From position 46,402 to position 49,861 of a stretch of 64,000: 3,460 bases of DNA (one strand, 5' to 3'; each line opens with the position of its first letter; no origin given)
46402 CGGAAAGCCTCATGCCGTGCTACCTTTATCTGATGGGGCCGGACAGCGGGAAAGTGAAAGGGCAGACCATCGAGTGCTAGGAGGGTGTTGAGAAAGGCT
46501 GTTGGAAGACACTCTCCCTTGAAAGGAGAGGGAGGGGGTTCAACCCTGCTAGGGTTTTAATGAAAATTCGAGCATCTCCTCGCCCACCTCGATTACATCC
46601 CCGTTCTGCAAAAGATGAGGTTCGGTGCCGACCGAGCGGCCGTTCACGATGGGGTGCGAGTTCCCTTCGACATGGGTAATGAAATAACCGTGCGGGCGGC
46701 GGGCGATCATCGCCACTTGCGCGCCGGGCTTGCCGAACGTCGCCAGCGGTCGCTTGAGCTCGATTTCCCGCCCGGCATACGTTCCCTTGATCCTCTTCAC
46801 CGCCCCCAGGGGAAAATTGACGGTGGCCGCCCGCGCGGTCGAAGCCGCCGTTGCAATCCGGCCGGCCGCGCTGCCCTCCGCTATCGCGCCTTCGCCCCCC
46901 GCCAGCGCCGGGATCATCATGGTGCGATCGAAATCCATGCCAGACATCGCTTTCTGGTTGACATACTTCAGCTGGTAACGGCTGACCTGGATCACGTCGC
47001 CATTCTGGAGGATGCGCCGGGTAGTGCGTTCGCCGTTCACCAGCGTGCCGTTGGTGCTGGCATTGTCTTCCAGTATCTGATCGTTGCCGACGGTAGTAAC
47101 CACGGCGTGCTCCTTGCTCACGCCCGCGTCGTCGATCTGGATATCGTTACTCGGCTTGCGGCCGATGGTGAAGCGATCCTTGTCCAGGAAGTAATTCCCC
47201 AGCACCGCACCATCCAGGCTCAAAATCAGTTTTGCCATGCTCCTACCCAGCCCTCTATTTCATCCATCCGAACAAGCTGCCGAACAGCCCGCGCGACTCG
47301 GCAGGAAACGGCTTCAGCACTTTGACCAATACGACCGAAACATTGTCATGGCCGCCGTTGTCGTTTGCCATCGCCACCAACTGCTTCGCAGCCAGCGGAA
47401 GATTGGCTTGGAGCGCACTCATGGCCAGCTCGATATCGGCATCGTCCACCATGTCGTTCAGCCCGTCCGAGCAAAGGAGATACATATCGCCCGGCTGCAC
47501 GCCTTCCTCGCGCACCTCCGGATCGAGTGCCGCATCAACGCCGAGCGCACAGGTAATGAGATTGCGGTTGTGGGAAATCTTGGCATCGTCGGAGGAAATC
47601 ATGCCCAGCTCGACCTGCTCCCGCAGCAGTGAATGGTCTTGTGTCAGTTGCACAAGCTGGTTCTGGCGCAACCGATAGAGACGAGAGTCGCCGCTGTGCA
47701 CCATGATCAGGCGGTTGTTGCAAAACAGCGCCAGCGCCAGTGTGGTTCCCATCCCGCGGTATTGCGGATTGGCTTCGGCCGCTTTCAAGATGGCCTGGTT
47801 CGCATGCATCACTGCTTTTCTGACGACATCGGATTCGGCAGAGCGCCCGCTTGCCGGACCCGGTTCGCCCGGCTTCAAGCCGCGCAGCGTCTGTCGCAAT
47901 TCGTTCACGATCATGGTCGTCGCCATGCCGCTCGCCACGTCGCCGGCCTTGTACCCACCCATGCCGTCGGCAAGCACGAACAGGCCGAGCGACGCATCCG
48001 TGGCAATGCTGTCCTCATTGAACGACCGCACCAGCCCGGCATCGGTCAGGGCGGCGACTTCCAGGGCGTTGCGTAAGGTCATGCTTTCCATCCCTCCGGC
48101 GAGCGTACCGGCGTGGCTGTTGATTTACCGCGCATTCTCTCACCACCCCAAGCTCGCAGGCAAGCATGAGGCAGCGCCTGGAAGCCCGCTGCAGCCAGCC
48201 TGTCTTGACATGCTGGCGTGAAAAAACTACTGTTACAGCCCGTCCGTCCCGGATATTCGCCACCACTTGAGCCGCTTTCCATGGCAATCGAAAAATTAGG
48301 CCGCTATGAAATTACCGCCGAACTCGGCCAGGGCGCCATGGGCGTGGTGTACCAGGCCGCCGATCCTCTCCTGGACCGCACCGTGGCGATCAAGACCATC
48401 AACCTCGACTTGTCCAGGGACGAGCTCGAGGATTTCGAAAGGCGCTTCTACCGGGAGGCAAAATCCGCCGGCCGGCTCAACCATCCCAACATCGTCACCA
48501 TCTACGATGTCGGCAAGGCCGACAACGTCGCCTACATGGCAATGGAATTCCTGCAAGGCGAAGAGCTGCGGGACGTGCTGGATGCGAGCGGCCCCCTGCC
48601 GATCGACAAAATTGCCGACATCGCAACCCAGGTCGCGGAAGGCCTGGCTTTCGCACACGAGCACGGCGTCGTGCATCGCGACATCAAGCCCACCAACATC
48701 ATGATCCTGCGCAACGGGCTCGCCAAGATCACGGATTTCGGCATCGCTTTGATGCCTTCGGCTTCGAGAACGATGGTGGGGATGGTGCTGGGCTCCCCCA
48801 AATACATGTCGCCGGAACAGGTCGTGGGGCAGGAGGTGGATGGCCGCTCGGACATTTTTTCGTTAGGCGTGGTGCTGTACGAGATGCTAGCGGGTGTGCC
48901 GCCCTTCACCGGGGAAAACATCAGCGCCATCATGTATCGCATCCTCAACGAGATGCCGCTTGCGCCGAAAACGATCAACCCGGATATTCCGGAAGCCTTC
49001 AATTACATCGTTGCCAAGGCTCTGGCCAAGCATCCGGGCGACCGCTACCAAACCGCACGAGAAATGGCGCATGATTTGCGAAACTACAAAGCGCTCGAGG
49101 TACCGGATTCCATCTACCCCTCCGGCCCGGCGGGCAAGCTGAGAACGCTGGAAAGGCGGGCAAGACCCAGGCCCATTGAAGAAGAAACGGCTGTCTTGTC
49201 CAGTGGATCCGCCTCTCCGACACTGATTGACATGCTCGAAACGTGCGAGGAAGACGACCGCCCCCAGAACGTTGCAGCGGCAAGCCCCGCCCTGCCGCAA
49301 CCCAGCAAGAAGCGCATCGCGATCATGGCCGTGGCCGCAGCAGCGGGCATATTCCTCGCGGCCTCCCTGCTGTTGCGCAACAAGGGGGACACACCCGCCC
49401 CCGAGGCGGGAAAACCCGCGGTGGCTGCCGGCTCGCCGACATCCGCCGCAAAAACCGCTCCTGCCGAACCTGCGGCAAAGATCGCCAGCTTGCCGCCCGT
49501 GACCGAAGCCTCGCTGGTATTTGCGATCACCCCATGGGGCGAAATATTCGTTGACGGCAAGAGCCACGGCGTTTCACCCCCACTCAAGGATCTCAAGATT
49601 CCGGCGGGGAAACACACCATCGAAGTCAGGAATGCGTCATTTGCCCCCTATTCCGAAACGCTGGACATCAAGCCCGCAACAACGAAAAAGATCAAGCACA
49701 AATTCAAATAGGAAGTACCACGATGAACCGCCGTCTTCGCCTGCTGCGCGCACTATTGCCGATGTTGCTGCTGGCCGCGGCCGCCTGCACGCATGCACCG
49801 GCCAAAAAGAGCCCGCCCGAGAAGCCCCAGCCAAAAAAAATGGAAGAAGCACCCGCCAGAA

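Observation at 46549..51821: Mirror-duplicated Ser/Thr phospho-signalling island: two PP2C/dual-FHA operons flank a PEGA-kinase/lipoprotein operon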

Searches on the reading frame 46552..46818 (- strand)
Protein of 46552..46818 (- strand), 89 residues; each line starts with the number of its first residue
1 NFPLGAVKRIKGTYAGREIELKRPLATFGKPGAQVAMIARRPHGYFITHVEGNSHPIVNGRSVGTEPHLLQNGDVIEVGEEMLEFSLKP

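Call 48: search_protein_families(library=pfam, proteins=[window:46552-46818:-], max_evalue=1)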
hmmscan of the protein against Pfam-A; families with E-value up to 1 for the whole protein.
window:46552-46818:- (89 aa): 2 families
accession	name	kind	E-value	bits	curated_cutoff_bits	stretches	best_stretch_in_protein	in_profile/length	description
PF00498.31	FHA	-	0.001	19.9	20.7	1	37-79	24-67/67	FHA domain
PF16697.10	Yop-YscD_cpl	-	0.007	17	33.2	1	37-85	42-90/94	Inner membrane component of T3SS, cytoplasmic domain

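Call 61: predict_structure(alignment_id=A4)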
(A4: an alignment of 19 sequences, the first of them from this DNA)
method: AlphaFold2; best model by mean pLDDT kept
length: 89 residues; sequences in the alignment: 19
mean_pLDDT: 89.6   pTM: 0.80
mean pLDDT of the five models: 89.6, 89.3, 88.9, 86.6, 85.5
residues with pLDDT >= 90: 53; 70-90: 35; 50-70: 1; < 50: 0
segments of 3 or more residues with pLDDT < 50: none
pLDDT, mean of each block of 10 residues (from residue 1): 86 88 85 87 91 92 92 94 91
secondary structure, 60 per line:
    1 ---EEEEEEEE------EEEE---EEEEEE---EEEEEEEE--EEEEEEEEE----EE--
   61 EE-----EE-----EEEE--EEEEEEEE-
elements in order: E4-11 E18-21 E25-30 E34-41 E44-52 E75-78 E81-88
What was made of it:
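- On FHA domain (PF00498), C-terminal domains: AF2 pLDDT 89.6 (call 61).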

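Call 65: fold_search(model_id=the predicted structure, library=pdb)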
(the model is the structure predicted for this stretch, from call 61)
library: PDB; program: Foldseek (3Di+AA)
matches with E <= 10: 424; with E <= 0.001: 22
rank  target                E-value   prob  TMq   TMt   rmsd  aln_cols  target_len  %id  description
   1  8p5x_G                5.1e-05  1.00  0.80  0.70   2.2       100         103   20  Single particle cryo-EM structure of the complex between Corynebacterium glutamicum homohexameric 2-oxoglutarate dehyd (released 2023-08-16)
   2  4qcj                  5.6e-05  1.00  0.82  0.73   2.5       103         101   19  Crystal Structure of OdhI from Corynebacterium glutamicum (released 2014-07-02)
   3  6i2p_E                7.0e-05  1.00  0.78  0.68   2.3       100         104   18  Crystal structure of the Mycobacterium tuberculosis PknB kinase domain (L33E mutant) in complex with its substrate Gar (released 2019-05-22)
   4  6i2r_B                8.6e-05  1.00  0.78  0.74   2.1        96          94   20  Crystal structure of the SucA domain of Mycobacterium smegmatis KGD (alpha-ketoglutarate decarboxylase), mutant R802A, (released 2019-05-22)
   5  1r21_MODEL_1_A        1.2e-04  1.00  0.78  0.70   3.1        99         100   20  Solution Structure of human Ki67 FHA Domain (released 2003-12-30)
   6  6i2p_D                1.2e-04  1.00  0.78  0.63   3.1       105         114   18  Crystal structure of the Mycobacterium tuberculosis PknB kinase domain (L33E mutant) in complex with its substrate Gar (released 2019-05-22)
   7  7rj3_A                1.3e-04  1.00  0.80  0.69   2.2       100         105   18  Crystal Structure of the Forkhead Associated (FHA) Domain of the Glycogen Accumulation Regulator (GarA) from Mycobacte (released 2021-07-28)
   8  6i2q_B                1.6e-04  1.00  0.78  0.72   2.2        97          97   18  Crystal structure of the wild-type SucA domain of Mycobacterium smegmatis KGD (alpha-ketoglutarate decarboxylase), in  (released 2019-05-22)
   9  7rj3_C                1.7e-04  1.00  0.82  0.73   3.0       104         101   18  Crystal Structure of the Forkhead Associated (FHA) Domain of the Glycogen Accumulation Regulator (GarA) from Mycobacte (released 2021-07-28)
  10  7rj3_B                2.2e-04  1.00  0.81  0.70   2.7       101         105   19  Crystal Structure of the Forkhead Associated (FHA) Domain of the Glycogen Accumulation Regulator (GarA) from Mycobacte (released 2021-07-28)
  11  3poa_A                2.4e-04  1.00  0.75  0.70   2.9        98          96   18  Structural and functional analysis of phosphothreonine-dependent FHA domain interactions (released 2011-01-26)
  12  6hc1_A                2.8e-04  1.00  0.75  0.66   3.1       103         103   18  Bdellovibrio bacteriovorus DgcB FHA in complex with phosphorylated N-terminal peptide (released 2019-08-28)
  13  2aff_MODEL_1_A        3.1e-04  1.00  0.78  0.72   2.6       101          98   20  The solution structure of the Ki67FHA/hNIFK(226-269)3P complex (released 2005-10-25)
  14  4d9v_B                3.1e-04  1.00  0.72  0.61   2.5        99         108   20  Structure of the Type III Secretion System Protein (released 2012-09-26)
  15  8p5r_G                4.5e-04  1.00  0.76  0.70   2.3        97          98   18  Crystal structure of full-length, homohexameric 2-oxoglutarate dehydrogenase KGD from Mycobacterium smegmatis in compl (released 2023-08-16)
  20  4d9v_A                8.1e-04  1.00  0.68  0.58   2.6        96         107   22  Structure of the Type III Secretion System Protein (released 2012-09-26)
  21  4a0e_A                9.0e-04  1.00  0.72  0.61   2.5        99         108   20  Crystal structure of the cytoplasmic N-terminal domain of Yersinia pestis YscD (released 2012-02-29)
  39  6uid                  5.2e-03  1.00  0.74  0.57   2.7        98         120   13  Structure of the cytoplasmic domain of the T3SS sorting platform protein PscD from P. aeruginosa (released 2020-10-07)
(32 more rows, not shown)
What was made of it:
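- On FHA domain (PF00498), C-terminal domains: The top 50 Foldseek hits are FHA or FHA-like domains, best TM 0.82 (call 65).
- Checked: The AF2 model has pLDDT 89.6 (call 61), and all top Foldseek hits are FHA domains (call 65).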

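Call 66: search_protein_representatives(alignment_id=A4)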
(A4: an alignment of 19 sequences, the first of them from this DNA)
Query: 19 sequences, 89 profile positions. Proteins with E-value up to 0.001 (for the whole library): 1777; up to 1e-10: 1033; up to 1e-30: 22. The best 150 are listed.
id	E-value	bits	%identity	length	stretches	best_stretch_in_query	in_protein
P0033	1.3e-40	153.4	-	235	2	1-88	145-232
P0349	2.8e-37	142.7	-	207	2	3-88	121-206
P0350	1.0e-35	137.7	-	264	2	4-88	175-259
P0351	1.7e-35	136.9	-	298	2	4-88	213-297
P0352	1.3e-33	130.9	-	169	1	3-88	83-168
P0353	4.6e-33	129.2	-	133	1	2-88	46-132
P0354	5.5e-33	128.9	-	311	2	5-88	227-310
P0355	8.5e-33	128.3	-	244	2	3-88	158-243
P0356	1.1e-32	127.9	-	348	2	3-88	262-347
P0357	1.5e-32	127.5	-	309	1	3-88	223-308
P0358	1.6e-32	127.4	-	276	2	4-88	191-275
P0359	2.4e-32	126.9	-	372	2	3-88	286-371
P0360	1.3e-31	124.5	-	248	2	2-87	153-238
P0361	1.4e-31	124.4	-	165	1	3-88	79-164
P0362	1.8e-31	124.0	-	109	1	2-88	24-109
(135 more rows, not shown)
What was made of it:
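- It defines a large dual-FHA family: 1033 representatives at E<=1e-10 (call 66).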

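Call 68: search_solved_structures(query=A4, max_evalue=1)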
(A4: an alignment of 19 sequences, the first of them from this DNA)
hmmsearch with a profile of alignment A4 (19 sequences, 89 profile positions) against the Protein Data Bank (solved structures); distinct sequences matched with E-value up to 1: 7.
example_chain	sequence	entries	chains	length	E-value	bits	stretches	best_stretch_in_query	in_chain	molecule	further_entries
4j9j_A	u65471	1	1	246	0.0042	20.3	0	21-55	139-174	Imidazole glycerol phosphate synthase subunit HisF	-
9lwa_C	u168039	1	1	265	0.062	16.5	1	26-67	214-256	Major tail protein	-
4fx7_A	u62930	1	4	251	0.14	15.4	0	21-55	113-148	Imidazole glycerol phosphate synthase subunit HisF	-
2f1r_A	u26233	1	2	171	0.25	14.6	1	12-57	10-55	molybdopterin-guanine dinucleotide biosynthesis protein B (mobB)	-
2e7k_A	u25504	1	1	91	0.42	13.8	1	32-72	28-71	MAGUK p55 subfamily member 2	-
6hc1_A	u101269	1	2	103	0.63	13.3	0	53-86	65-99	GGDEF domain protein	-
6hc0_B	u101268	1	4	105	0.68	13.2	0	53-86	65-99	GGDEF domain protein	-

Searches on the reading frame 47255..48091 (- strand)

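Call 3: search_protein_families(library=pfam, proteins=[window:47255-48091:-], max_evalue=0.1)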
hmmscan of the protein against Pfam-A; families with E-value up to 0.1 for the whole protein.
window:47255-48091:- (278 aa): 4 families
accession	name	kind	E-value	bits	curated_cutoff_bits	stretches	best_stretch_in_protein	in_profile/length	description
PF13672.11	PP2C_2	-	2.1e-15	57.3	24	1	23-218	10-181/209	Protein phosphatase 2C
PF00481.26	PP2C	-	8.8e-09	35.8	20.3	1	30-155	29-142/255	Protein phosphatase 2C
PF07228.17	SpoIIE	-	4.8e-06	27.1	25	1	74-258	39-191/192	Stage II sporulation protein E (SpoIIE)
PF19964.5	EAD11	-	0.0024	18.3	26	1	143-176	34-67/80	Effector-associated domain 11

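Call 4: search_protein_families(library=ncbifam, proteins=[window:47255-48091:-], max_evalue=0.1)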
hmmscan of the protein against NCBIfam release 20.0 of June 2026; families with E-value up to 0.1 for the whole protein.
window:47255-48091:- (278 aa): 2 families
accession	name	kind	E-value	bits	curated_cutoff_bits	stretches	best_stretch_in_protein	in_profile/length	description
NF033484.1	Stp1_PP2C_phos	equivalog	1.3e-68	231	230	1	16-257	2-232/232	Stp1/IreP family PP2C-type Ser/Thr phosphatase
NF011149.0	PRK14559.1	equivalog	1.3e-35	123.3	374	1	34-258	410-631/642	serine/threonine phosphatase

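Call 78: search_protein_families(library=padloc, proteins=[window:47255-48091:-], max_evalue=0.001)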
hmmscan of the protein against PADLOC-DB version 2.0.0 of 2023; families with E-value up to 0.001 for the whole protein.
window:47255-48091:- (278 aa): 1 family
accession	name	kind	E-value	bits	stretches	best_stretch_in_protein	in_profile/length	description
PDLC04518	PDC-M21C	-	2.2e-09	34.9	1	11-210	4-185/243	-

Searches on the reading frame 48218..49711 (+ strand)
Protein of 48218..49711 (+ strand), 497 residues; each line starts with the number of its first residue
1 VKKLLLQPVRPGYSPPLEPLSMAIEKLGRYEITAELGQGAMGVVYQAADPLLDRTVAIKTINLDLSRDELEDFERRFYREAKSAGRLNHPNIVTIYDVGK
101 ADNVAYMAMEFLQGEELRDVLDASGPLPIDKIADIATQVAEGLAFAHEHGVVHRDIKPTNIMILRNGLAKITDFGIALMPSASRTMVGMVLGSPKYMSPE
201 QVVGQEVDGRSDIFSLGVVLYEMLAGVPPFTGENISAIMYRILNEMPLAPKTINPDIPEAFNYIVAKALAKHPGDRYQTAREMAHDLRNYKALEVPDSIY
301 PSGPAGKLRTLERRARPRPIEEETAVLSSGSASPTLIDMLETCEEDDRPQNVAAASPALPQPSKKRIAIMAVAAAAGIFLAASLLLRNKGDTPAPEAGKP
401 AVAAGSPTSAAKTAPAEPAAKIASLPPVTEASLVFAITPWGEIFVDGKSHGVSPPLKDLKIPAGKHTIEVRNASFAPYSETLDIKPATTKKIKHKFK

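Call 3: search_protein_families(library=pfam, proteins=[window:48218-49711:+], max_evalue=0.1)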
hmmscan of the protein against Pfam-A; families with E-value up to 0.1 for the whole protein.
window:48218-49711:+ (497 aa): 7 families
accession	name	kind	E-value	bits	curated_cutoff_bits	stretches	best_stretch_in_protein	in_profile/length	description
PF00069.31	Pkinase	-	1.3e-57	195.6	31.7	1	30-285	1-260/263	Protein kinase domain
PF07714.23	PK_Tyr_Ser-Thr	-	1.4e-36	126.6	23.1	1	32-278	3-250/258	Protein tyrosine and serine/threonine kinase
PF08308.17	PEGA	-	0.00011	22.5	20.8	1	442-496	14-67/71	PEGA domain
PF03109.22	ABC1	-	0.00023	20.8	22.9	1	104-178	142-215/244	ABC1 atypical kinase-like domain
PF01636.29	APH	-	0.00072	19.8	23.2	0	129-174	147-194/239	Phosphotransferase enzyme family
PF11657.13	Activator-TraM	-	0.085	13.2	24.4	0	355-386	106-139/142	Transcriptional activator TraM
PF21597.2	TetR_C_43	-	0.098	13.3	27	0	135-172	45-82/105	Transcriptional regulator SbtR-like, C-terminal domain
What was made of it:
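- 48281..49711 (+): Hanks-type Ser/Thr kinase of 476 aa from ATG 48281 (the ORF is open from GTG 48218). Kinase domain about residues 9-264, TM helix 346-365 (nt 49316-49375), periplasmic Pro/Ala-rich linker, C-terminal PEGA-like domain (nt about 49541-49705). Pkinase 195.6 bits and PEGA 22.5 bits (cut-off 20.8) (call 3).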

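Call 4: search_protein_families(library=ncbifam, proteins=[window:48218-49711:+], max_evalue=0.1)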
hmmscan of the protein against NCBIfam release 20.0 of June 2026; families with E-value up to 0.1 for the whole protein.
window:48218-49711:+ (497 aa): 23 families
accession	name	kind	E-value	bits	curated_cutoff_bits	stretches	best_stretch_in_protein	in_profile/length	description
NF033483.0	PknB_PASTA_kin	equivalog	2.7e-108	363.4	450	1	28-382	7-349/563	Stk1 family PASTA domain-containing Ser/Thr kinase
NF052427.1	StpK7MSMEG_1200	equivalog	1.4e-61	208.8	900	1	23-374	2-352/601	serine/threonine protein kinase StpK7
NF047741.1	antiphage_MADS6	equivalog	3.4e-51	174.5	460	2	134-292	303-462/612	methylation-associated defense system protein kinase MAD6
NF009651.0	PRK13184.1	equivalog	4.2e-48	164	839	1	28-290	2-290/932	serine/threonine-protein kinase PknD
TIGR03903.1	TOMM_kin_cyc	equivalog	1.4e-46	159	705.75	1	54-291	4-248/1267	TOMM system kinase/cyclase fusion protein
NF053615.1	SerThrKinAfsKStmc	equivalog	1.6e-37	129.6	1300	1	26-247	11-230/809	protein serine/threonine kinase AfsK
NF038150.1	lanthi_synth_IV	equivalog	7e-28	97.4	650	1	28-353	189-497/851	class IV lanthionine synthetase LanL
NF033442.0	BREX_PglW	equivalog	1.8e-23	82.3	990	2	28-167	512-646/1391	BREX system serine/threonine kinase PglW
NF038151.1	lanthi_synth_III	equivalog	5.2e-14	51.6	575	1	27-231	220-430/833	class III lanthionine synthetase LanKC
NF058632.1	SerThrKinPrkT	equivalog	4.8e-11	42.2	280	1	29-165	22-152/322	serine/threonine protein kinase PrkT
NF011464.0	PRK14879.1-7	equivalog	3.1e-10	40.2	246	1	56-179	39-151/221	Kae1-associated kinase Bud32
NF043056.1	T4SS_LegK1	equivalog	4.9e-10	38.6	550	1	78-222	129-282/516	Dot/Icm T4SS effector kinase LegK1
TIGR03724.2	arch_bud32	equivalog_domain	1.4e-08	34.5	125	1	74-179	43-133/193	KEOPS complex kinase/ATPase Bud32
NF011463.0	PRK14879.1-4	equivalog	4.4e-07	29.5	188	1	75-182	63-165/237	Kae1-associated kinase Bud32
NF007174.0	PRK09605.1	equivalog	9.2e-07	27.7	447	1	73-179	385-475/535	bifunctional N(6)-L-threonylcarbamoyladenine synthase/serine/threonine protein kinase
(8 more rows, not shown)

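Call 78: search_protein_families(library=padloc, proteins=[window:48281-49711:+], max_evalue=0.001)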
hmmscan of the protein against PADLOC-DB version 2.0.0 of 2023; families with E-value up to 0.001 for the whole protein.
window:48281-49711:+ (476 aa): 36 families (the best 25 are shown)
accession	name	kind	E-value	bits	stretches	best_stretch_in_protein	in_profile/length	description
PDLC04061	PD-T4-6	-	1.2e-111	372.8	1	6-398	15-412/510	-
PDLC04060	PD-T4-6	-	3.7e-99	330.9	1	6-359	7-353/486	-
PDLC04042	PD-T4-6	-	6.4e-99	329.3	1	7-275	9-278/292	-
PDLC04053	PD-T4-6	-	1.7e-92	308.2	1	4-274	6-276/311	-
PDLC04043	PD-T4-6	-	5e-91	304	1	4-377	12-349/452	-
PDLC04057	PD-T4-6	-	1.6e-88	295.7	1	7-269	8-270/443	-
PDLC04052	PD-T4-6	-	3.2e-85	285.2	1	7-376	9-359/496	-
PDLC04039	PD-T4-6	-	3.1e-82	275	1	5-330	12-336/458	-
PDLC04047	PD-T4-6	-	1.6e-81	272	1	6-270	9-273/327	-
PDLC04040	PD-T4-6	-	4.4e-79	264.7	1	15-281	2-277/547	-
PDLC04054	PD-T4-6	-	5.9e-79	264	1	7-269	11-273/347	-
PDLC04048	PD-T4-6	-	2.4e-73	245.6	1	7-267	10-270/354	-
PDLC04138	mad6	-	1.6e-71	240.1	1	7-275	51-319/659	mads_6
PDLC04041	PD-T4-6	-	3.7e-70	235.3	1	6-399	27-364/443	-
PDLC04064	PD-T4-6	-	5.5e-66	221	1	4-277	17-288/369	-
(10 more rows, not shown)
